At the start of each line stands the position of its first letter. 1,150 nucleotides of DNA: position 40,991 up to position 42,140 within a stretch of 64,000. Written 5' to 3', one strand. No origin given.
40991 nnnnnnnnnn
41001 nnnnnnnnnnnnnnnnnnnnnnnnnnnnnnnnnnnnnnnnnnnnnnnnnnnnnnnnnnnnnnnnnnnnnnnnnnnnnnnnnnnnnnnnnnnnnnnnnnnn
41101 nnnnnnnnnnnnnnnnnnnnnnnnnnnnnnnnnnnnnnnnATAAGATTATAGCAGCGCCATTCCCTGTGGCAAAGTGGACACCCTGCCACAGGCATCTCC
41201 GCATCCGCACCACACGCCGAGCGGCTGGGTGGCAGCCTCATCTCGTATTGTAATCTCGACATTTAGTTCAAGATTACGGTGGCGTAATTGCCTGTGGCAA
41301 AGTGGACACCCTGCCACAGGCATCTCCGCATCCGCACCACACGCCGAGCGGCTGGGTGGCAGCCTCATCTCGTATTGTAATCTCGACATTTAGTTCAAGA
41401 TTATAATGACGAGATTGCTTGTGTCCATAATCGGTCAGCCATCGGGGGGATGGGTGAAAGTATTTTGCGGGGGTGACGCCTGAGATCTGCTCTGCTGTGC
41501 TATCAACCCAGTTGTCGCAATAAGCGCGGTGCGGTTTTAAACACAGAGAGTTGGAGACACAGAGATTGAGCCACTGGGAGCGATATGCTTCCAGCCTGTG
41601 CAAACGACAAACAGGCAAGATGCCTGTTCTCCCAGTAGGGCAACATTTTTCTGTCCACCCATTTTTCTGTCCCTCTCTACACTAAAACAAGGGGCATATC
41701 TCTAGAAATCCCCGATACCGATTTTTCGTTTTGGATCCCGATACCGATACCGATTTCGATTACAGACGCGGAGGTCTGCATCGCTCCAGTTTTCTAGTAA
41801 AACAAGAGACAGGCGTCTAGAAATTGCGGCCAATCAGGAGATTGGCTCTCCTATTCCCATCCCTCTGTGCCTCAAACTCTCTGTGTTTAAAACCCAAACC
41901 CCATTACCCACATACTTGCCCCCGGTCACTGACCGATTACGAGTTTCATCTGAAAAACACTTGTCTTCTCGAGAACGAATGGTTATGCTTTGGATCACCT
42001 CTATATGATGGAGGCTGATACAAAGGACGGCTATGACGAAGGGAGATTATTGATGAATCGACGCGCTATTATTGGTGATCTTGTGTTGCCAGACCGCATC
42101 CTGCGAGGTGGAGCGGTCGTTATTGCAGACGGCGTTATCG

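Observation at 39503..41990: Low-GC island carrying a lone DUF4143-type AAA+ ATPase flanked by palindromes and a repeat complex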

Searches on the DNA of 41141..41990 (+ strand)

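Call 63: search_dna_similar(query=window:41141-41990:+, collection=plasmids, mode=distant, max_evalue=0.001)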
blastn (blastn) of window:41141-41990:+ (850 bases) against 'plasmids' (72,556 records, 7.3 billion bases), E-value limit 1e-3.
No match.
